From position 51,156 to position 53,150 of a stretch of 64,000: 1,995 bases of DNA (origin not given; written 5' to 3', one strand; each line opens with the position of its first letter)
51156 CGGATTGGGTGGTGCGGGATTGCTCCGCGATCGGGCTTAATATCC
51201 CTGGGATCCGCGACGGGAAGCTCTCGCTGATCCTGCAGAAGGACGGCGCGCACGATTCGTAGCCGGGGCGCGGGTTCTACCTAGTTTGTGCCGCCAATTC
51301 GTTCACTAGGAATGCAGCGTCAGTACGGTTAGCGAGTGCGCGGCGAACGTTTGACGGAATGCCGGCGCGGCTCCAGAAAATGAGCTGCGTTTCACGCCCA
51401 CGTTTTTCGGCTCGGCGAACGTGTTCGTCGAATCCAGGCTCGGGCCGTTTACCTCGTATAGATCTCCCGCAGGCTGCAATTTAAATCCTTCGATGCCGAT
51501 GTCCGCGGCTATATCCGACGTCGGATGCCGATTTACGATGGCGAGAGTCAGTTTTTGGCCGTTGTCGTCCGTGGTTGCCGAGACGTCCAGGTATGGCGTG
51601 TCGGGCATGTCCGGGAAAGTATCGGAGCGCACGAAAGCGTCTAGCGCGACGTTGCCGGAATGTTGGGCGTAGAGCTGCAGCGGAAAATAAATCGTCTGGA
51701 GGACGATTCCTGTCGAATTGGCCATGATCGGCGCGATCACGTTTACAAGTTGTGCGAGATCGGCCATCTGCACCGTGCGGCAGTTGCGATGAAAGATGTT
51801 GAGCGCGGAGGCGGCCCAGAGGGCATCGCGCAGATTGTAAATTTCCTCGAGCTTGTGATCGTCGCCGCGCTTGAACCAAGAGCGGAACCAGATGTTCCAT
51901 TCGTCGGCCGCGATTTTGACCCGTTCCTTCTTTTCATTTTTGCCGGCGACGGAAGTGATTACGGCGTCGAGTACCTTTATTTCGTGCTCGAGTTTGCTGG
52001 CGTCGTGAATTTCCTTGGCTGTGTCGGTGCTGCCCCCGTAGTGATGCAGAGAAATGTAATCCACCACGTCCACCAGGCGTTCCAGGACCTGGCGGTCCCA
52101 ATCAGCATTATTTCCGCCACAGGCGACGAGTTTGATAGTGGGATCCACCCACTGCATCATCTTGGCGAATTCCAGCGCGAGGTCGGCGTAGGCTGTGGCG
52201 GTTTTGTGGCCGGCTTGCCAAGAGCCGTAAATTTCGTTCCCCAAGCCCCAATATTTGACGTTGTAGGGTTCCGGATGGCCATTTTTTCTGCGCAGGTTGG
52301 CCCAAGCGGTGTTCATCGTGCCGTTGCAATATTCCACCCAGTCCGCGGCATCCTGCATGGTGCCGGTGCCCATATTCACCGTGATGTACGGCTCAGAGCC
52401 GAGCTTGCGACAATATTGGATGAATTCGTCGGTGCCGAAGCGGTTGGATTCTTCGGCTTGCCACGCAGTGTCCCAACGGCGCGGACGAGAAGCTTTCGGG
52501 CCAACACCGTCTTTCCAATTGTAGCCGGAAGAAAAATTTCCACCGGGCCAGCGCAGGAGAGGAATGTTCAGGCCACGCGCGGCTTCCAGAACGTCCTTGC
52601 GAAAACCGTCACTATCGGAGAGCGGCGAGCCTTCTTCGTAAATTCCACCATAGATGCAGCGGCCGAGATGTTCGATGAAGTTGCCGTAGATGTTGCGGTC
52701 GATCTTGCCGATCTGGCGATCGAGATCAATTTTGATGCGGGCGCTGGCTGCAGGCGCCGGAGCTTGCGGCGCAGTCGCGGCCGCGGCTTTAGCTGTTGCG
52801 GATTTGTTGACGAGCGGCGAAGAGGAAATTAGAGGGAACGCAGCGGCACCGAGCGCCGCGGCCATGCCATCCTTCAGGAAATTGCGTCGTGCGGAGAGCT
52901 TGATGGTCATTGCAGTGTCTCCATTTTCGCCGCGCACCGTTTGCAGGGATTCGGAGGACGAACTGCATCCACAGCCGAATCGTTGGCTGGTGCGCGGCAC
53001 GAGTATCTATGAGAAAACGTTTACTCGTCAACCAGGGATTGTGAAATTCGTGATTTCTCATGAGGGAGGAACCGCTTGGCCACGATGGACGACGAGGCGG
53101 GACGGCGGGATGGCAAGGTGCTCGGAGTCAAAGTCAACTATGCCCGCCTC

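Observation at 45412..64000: Candidate integrated locus for using plant hydroxyproline-rich glycoproteins (extensin type): de-arabinosylation + X-Pro proteolysis + arabinose and hydroxyproline catabolism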

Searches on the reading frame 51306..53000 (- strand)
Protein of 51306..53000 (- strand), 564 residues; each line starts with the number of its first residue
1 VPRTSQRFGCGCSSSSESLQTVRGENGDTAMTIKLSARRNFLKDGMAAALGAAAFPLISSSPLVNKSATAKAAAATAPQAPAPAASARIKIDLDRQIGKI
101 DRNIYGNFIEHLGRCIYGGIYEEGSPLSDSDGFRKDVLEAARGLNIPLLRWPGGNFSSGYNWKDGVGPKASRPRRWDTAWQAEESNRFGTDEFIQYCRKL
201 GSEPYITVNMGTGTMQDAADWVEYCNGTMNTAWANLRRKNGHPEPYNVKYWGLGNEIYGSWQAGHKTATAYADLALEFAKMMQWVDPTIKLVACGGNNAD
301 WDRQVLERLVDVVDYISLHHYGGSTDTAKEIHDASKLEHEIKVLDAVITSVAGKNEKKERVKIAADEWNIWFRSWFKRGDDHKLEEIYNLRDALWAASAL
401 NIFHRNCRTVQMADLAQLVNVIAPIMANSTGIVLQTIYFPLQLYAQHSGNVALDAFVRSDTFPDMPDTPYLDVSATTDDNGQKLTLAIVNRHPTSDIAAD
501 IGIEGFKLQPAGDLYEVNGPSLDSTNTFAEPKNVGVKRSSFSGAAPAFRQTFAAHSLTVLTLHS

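Call 3: search_protein_families(library=pfam, proteins=[window:51306-53000:-])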
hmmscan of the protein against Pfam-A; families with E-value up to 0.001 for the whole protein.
window:51306-53000:- (564 aa): 2 families
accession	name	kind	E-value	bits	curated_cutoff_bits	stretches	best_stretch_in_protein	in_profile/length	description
PF06964.18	Alpha-L-AF_C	-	1.5e-34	120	27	1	366-556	1-165/165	Alpha-L-arabinofuranosidase C-terminal domain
PF22848.2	ASD1_dom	-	3.1e-12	47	22.2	1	210-256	103-149/239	Alpha-L-arabinofuranosidase 1 domain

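Call 5: search_protein_families(library=ncbifam, proteins=[window:51306-53000:-])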
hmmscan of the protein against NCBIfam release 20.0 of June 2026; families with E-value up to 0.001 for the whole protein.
window:51306-53000:- (564 aa): 1 family
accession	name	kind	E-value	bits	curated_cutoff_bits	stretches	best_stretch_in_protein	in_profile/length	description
NF051901.1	ArabsyFurArfAAgro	equivalog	1.1e-141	473.2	625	1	86-560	2-499/502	arabinosylfuranosidase ArfA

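Call 10: find_encoding_contigs(protein=window:51306-53000:-, flank=10000, max_places=6)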
Protein window:51306-53000:- (564 aa): no gene with exactly this product is on record in the collection.

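Call 13: find_encoding_contigs(protein=window:51306-52910:-, flank=10000, max_places=6)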
Protein window:51306-52910:- (534 aa): 1 contig read that carries it; 1 place shown.
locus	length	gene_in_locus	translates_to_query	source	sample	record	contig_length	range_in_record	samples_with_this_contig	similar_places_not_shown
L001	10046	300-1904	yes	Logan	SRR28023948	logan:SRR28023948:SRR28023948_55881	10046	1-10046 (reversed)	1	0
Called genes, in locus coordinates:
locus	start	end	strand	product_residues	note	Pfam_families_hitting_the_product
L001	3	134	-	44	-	?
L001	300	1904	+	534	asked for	PF22848:ASD1_dom, PF06964:Alpha-L-AF_C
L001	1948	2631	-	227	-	PF00702:Hydrolase, PF13419:HAD_2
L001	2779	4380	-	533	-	PF00370:FGGY_N, PF02782:FGGY_C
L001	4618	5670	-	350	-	PF00356:LacI, PF00532:Peripla_BP_1, PF13407:Peripla_BP_4, PF13377:Peripla_BP_3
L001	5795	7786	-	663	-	PF07944:Beta-AFase-like_GH127_cat, PF20736:Glyco_hydro127M, PF16375:DUF4986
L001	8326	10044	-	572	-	?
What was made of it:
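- Tried and rejected: Only a 10-kb contig was returned for the trimmed GH51 (call 13).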

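Call 15: find_homologous_proteins(query=window:51306-52910:-, max_evalue=1e-30)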
Query window:51306-52910:- (534 aa): 7992 proteins with E <= 1e-30 among 8000 candidates; the best 120 are listed.
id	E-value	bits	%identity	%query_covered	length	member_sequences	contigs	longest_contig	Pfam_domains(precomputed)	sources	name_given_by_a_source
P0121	0.0e+0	1177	93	100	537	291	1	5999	PF06964.19,PF22848.3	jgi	jgi:alpha-N-arabinofuranosidase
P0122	0.0e+0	1139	91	100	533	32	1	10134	PF06964.19,PF22848.3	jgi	jgi:alpha-N-arabinofuranosidase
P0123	0.0e+0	1139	92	100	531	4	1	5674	PF06964.19,PF22848.3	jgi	jgi:alpha-L-arabinofuranosidase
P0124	0.0e+0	1134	91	100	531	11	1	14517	PF06964.19,PF22848.3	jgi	jgi:alpha-L-arabinofuranosidase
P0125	3.0e-283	959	76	100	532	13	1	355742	PF06964.19,PF22848.3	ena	-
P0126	4.0e-282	955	75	100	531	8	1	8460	PF06964.19,PF22848.3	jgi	jgi:alpha-L-arabinofuranosidase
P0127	6.0e-282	954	75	100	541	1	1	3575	PF06964.19,PF22848.3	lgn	-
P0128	9.3e-281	951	76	100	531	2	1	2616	PF06964.19,PF22848.3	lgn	-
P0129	2.1e-278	943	75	100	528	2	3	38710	PF06964.19,PF22848.3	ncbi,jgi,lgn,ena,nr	ncbi:MAG TPA: alpha-L-arabinofuranosidase C-terminal domain-containing protein [Candidatus Acidoferr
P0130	7.8e-278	941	73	100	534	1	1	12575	PF06964.19,PF22848.3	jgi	jgi:alpha-L-arabinofuranosidase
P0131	4.7e-277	938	75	100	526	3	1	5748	PF06964.19,PF22848.3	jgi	-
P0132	5.3e-277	938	75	100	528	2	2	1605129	PF06964.19,PF22848.3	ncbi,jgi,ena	jgi:alpha-N-arabinofuranosidase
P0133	8.3e-277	938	74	100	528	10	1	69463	PF06964.19,PF22848.3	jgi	jgi:alpha-N-arabinofuranosidase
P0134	1.3e-276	937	75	100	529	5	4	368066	PF06964.19,PF22848.3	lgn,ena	-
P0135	1.8e-275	933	74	100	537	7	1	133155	PF06964.19,PF22848.3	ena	-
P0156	8.2e-264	895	71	100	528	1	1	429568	PF06964.19,PF22848.3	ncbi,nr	ncbi:MAG TPA: alpha-L-arabinofuranosidase C-terminal domain-containing protein [Candidatus Acidoferr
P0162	1.5e-259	881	70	100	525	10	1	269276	PF06964.19,PF22848.3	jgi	jgi:alpha-N-arabinofuranosidase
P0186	9.7e-251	851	68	99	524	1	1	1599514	PF06964.19,PF22848.3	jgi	jgi:alpha-N-arabinofuranosidase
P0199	1.2e-227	775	62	100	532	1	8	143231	PF06964.19,PF22848.3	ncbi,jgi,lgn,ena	jgi:alpha-N-arabinofuranosidase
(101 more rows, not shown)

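Call 17: find_related_loci(query=A1, collection=genome_contigs, flank=10000)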
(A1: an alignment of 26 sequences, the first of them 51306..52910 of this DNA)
Query A1 (534 aa) in genome_contigs; peptide patterns used: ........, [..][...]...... (x = any residue, [..] = any of these).
600 stretches matched a pattern (row limit reached: there are more); 589 encode a relative of the query (tblastn E <= 1e-3); the best 80 are kept; 80 distinct loci.
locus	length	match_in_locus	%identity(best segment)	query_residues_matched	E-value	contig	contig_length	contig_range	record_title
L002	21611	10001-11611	93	1-534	0e+0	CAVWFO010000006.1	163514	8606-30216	MAG: uncultured Acidobacteriota bacterium isolate MFD00964.bin.1.243 genome assembly, contig: contig_122782, whole genom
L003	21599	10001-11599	92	1-534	0e+0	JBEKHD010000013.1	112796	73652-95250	MAG: Candidatus Acidiferrales bacterium isolate SPRUCE 269 SPRUCE_269_13, whole genome shotgun sequence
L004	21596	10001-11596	94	1-534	0e+0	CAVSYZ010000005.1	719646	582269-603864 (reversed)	MAG: uncultured Acidobacteriota bacterium isolate MFD04463.bin.1.91 genome assembly, contig: contig_29262, whole genome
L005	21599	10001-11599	90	1-534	0e+0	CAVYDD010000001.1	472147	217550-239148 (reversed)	MAG: uncultured Acidobacteriota bacterium isolate MFD01138.bin.3.205 genome assembly, contig: contig_18935, whole genome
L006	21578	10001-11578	72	1-532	0e+0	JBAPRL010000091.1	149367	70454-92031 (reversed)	MAG: Candidatus Acidiferrales bacterium isolate MFD00650_ilm_asm_bin10 k127_235644, whole genome shotgun sequence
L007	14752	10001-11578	70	1-532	0e+0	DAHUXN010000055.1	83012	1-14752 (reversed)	MAG TPA_asm: Acidobacteria bacterium isolate clean266 k141_494695, whole genome shotgun sequence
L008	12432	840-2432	69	1-532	0e+0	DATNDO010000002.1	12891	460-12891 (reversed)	MAG TPA_asm: Candidatus Angelobacter sp. isolate SMAG_U11244 k141_2014591, whole genome shotgun sequence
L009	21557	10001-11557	52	8-532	6e-175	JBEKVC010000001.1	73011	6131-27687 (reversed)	MAG: Terriglobia bacterium isolate SPRUCE 596 SPRUCE_596_1, whole genome shotgun sequence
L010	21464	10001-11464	53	57-532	3e-169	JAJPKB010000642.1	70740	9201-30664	MAG: Chloroflexota bacterium isolate Centralia_MAG_593 k107_17282239, whole genome shotgun sequence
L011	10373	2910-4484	49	4-532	2e-168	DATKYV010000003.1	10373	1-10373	MAG TPA_asm: Terriglobia bacterium isolate SMAG_U14228 k141_4640551, whole genome shotgun sequence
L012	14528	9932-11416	53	57-533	4e-168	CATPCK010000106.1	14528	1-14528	MAG: uncultured Ktedonobacteraceae bacterium isolate S106_Bin_5 genome assembly, contig: S106_000000007996, whole genome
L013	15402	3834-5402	50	26-533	4e-167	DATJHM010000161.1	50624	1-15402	MAG TPA_asm: Ktedonobacteraceae bacterium isolate SMAG_U15512 k141_7141096, whole genome shotgun sequence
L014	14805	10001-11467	51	58-532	3e-166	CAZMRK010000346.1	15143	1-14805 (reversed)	MAG TPA_asm: uncultured Solibacteraceae bacterium isolate binchicken_co84_469 genome assembly, contig: k141_1178644, who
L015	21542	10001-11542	51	33-530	2e-165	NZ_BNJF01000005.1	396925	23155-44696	Ktedonospora formicarum strain SOSP1-1 sequence05, whole genome shotgun sequence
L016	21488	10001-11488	51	50-532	2e-165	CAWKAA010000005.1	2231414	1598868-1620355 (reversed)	MAG: Terriglobia bacterium isolate MFD03346.bin.2.6 genome assembly, contig: contig_59, whole genome shotgun sequence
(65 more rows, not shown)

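Call 20: find_encoding_contigs(protein=P0132, flank=10000, max_places=3)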
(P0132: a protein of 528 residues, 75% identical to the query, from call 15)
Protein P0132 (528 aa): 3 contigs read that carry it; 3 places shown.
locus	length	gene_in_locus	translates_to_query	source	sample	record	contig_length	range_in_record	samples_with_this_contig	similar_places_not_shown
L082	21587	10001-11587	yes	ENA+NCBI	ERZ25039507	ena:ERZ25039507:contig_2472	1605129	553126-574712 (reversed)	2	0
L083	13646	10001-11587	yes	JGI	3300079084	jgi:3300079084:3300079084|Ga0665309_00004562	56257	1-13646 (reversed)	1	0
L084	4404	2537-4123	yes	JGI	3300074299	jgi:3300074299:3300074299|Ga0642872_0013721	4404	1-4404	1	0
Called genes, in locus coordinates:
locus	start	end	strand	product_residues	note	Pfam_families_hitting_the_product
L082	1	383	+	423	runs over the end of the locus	PF04932:Wzy_C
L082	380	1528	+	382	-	PF13439:Glyco_transf_4, PF13579:Glyco_trans_4_4, PF20706:GT4-conflict (weak), PF00534:Glycos_transf_1, PF13692:Glyco_trans_1_4, PF13524:Glyco_trans_1_2 (weak)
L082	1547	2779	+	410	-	PF00331:Glyco_hydro_10 (weak), PF01229:Glyco_hydro_39, PF11790:Glyco_hydro_cc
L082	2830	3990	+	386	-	PF20706:GT4-conflict, PF00534:Glycos_transf_1, PF13692:Glyco_trans_1_4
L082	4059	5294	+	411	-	PF13439:Glyco_transf_4, PF13579:Glyco_trans_4_4 (weak), PF00534:Glycos_transf_1, PF13692:Glyco_trans_1_4, PF13524:Glyco_trans_1_2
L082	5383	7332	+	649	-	PF13522:GATase_6, PF12481:DUF3700 (faint), PF13537:GATase_7, PF00733:Asn_synthase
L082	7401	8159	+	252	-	PF13489:Methyltransf_23, PF07021:MetW, PF13847:Methyltransf_31, PF08241:Methyltransf_11, PF08242:Methyltransf_12, PF13649:Methyltransf_25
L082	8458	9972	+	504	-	PF00370:FGGY_N, PF01869:BcrAD_BadFG (faint), PF02782:FGGY_C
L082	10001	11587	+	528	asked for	PF22848:ASD1_dom, PF06964:Alpha-L-AF_C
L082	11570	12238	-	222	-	PF00702:Hydrolase, PF13419:HAD_2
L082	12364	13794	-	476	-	PF02952:Fucose_iso_C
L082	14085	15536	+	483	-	PF00324:AA_permease, PF13520:AA_permease_2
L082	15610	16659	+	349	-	PF05544:Pro_racemase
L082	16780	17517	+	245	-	PF00392:GntR, PF07729:FCD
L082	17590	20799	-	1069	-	PF13088:BNR_2 (faint), PF15902:Sortilin-Vps10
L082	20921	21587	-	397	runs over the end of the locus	PF01263:Aldose_epim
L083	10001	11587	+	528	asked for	PF22848:ASD1_dom, PF06964:Alpha-L-AF_C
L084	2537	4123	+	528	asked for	PF22848:ASD1_dom, PF06964:Alpha-L-AF_C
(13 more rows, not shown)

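Call 21: find_encoding_contigs(protein=P0125, flank=10000, max_places=3)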
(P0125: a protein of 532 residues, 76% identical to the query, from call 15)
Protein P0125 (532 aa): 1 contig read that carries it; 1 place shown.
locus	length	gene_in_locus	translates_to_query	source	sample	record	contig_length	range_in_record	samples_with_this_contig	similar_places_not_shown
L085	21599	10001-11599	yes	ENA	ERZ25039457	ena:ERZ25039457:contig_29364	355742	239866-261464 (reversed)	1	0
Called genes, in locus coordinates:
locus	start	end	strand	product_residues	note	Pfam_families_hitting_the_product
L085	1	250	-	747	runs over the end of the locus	PF01055:Glyco_hydro_31_2nd, PF21365:Glyco_hydro_31_3rd, PF17137:DUF5110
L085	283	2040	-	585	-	PF18951:DUF5695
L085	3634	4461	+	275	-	PF02633:Creatininase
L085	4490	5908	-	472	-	PF01425:Amidase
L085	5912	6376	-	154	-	-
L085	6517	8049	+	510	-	PF26550:Tricorn_2nd (faint), PF00930:DPPIV_N, PF26549:Tricorn_N (faint)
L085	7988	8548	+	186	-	PF00326:Peptidase_S9 (faint)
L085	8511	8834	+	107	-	PF00326:Peptidase_S9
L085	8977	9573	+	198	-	PF00248:Aldo_ket_red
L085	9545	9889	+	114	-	PF00248:Aldo_ket_red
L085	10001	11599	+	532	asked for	PF22848:ASD1_dom, PF06964:Alpha-L-AF_C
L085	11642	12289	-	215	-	PF00702:Hydrolase, PF13419:HAD_2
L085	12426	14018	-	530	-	PF00370:FGGY_N, PF02782:FGGY_C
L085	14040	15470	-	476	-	PF02952:Fucose_iso_C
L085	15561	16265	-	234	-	PF00596:Aldolase_II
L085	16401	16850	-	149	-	PF13377:Peripla_BP_3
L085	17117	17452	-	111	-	PF00356:LacI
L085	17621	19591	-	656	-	PF07944:Beta-AFase-like_GH127_cat, PF20736:Glyco_hydro127M, PF16375:DUF4986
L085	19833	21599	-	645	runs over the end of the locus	PF00474:SSF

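Call 23: find_encoding_contigs(protein=P0156, flank=10000, max_places=2)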
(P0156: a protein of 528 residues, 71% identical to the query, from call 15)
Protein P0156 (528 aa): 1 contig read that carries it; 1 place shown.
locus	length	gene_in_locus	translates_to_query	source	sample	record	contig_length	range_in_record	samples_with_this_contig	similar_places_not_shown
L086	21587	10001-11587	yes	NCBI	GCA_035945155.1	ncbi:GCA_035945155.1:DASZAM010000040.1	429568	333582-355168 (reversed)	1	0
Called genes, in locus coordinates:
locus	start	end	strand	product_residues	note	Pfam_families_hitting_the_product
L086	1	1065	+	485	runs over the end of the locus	PF00324:AA_permease, PF13520:AA_permease_2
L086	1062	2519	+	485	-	PF00171:Aldedh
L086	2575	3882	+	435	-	PF00202:Aminotran_3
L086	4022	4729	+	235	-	PF00005:ABC_tran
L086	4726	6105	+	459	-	PF12704:MacB_PCD, PF02687:FtsX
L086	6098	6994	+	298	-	PF00756:Esterase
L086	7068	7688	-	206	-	-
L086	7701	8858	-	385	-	PF10509:GalKase_gal_bdg, PF00288:GHMP_kinases_N, PF08544:GHMP_kinases_C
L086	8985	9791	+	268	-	PF00483:NTP_transferase, PF12804:NTP_transf_3 (weak)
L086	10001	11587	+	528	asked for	PF22848:ASD1_dom, PF06964:Alpha-L-AF_C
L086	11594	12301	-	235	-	PF00702:Hydrolase, PF13419:HAD_2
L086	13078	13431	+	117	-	-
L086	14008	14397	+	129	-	-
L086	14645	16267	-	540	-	PF00370:FGGY_N, PF02782:FGGY_C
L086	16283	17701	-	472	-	PF02952:Fucose_iso_C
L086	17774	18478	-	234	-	PF00596:Aldolase_II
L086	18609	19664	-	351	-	PF00356:LacI, PF00532:Peripla_BP_1, PF13407:Peripla_BP_4, PF13377:Peripla_BP_3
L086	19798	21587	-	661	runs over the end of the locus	PF07944:Beta-AFase-like_GH127_cat, PF20736:Glyco_hydro127M, PF16375:DUF4986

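Call 24: find_encoding_contigs(protein=P0186, flank=10000, max_places=2)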
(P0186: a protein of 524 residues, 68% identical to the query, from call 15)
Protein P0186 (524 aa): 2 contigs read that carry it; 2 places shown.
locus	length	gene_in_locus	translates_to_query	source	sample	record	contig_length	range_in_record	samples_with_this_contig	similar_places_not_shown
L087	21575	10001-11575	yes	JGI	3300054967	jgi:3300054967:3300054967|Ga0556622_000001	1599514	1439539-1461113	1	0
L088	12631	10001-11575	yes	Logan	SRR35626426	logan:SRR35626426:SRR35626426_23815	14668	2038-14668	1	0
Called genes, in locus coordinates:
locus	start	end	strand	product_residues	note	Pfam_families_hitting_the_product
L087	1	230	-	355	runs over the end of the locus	PF00356:LacI, PF00532:Peripla_BP_1, PF13407:Peripla_BP_4, PF13377:Peripla_BP_3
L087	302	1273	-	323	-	PF00532:Peripla_BP_1 (weak), PF13407:Peripla_BP_4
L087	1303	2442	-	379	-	PF01263:Aldose_epim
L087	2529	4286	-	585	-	PF01839:FG-GAP (faint), PF13517:FG-GAP_3, PF07593:UnbV_ASPIC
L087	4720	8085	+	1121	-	PF13620:CarboxypepD_reg, PF13715:CarbopepD_reg_2 (faint), PF22904:NOMO1-like_2nd (faint), PF25183:OMP_b-brl_4, PF00593:TonB_dep_Rec_b-barrel (weak)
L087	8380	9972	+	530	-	PF13432:TPR_16 (weak), PF25063:ARM_TT21_C (weak), PF14559:TPR_19 (weak), PF13432:TPR_16, PF12895:ANAPC3 (weak), PF14559:TPR_19, PF13414:TPR_11 (weak), PF13428:TPR_14 (weak), +17 more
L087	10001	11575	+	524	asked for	PF22848:ASD1_dom, PF06964:Alpha-L-AF_C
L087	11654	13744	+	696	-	PF07944:Beta-AFase-like_GH127_cat, PF20736:Glyco_hydro127M, PF20737:Glyco_hydro127C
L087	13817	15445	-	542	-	PF00171:Aldedh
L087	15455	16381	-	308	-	PF00701:DHDPS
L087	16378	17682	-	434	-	PF00070:Pyr_redox (faint), PF00890:FAD_binding_2 (weak), PF03486:HI0933_like (weak), PF07992:Pyr_redox_2, PF12831:FAD_oxidored, PF13450:NAD_binding_8 (faint)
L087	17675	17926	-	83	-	PF13510:Fer2_4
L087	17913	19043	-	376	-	PF00890:FAD_binding_2, PF01266:DAO, PF01946:Thi4 (faint), PF12831:FAD_oxidored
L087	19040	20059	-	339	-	PF05544:Pro_racemase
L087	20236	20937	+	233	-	PF00392:GntR, PF07729:FCD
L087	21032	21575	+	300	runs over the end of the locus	PF01182:Glucosamine_iso (faint)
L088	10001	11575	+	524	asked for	PF22848:ASD1_dom, PF06964:Alpha-L-AF_C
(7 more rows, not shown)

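Call 26: find_encoding_contigs(protein=P0162, flank=10000, max_places=2)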
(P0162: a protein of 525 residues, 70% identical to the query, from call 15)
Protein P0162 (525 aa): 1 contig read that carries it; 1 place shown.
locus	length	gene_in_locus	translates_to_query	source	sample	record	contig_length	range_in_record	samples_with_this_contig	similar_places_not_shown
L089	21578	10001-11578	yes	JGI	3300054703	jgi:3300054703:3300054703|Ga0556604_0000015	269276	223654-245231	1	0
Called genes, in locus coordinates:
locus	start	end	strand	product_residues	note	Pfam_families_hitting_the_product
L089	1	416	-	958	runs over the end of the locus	PF07719:TPR_2 (faint), PF10602:RPN7 (faint), PF13176:TPR_7 (faint), PF13424:TPR_12 (weak), PF13424:TPR_12 (weak), PF14938:SNAP (weak), PF13424:TPR_12, PF12770:CHAT, +3 more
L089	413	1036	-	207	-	PF04542:Sigma70_r2 (weak), PF04545:Sigma70_r4 (faint)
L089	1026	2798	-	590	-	PF00496:SBP_bac_5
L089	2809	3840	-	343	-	PF00528:BPD_transp_1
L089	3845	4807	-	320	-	PF19300:BPD_transp_1_N (weak), PF00528:BPD_transp_1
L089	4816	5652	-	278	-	PF02463:SMC_N (faint), PF00005:ABC_tran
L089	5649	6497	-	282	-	PF00005:ABC_tran, PF02463:SMC_N, PF13304:AAA_21 (faint)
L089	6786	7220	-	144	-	-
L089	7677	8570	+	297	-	PF00582:Usp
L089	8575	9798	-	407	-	PF01263:Aldose_epim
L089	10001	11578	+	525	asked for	PF22848:ASD1_dom, PF06964:Alpha-L-AF_C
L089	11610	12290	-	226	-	PF00702:Hydrolase, PF13419:HAD_2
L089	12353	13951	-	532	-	PF00370:FGGY_N, PF02782:FGGY_C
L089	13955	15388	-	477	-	PF02952:Fucose_iso_C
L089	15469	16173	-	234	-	PF00596:Aldolase_II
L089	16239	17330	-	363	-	PF00356:LacI, PF00532:Peripla_BP_1, PF13407:Peripla_BP_4, PF13377:Peripla_BP_3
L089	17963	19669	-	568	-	PF00474:SSF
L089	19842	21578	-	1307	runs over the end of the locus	PF13620:CarboxypepD_reg, PF25183:OMP_b-brl_4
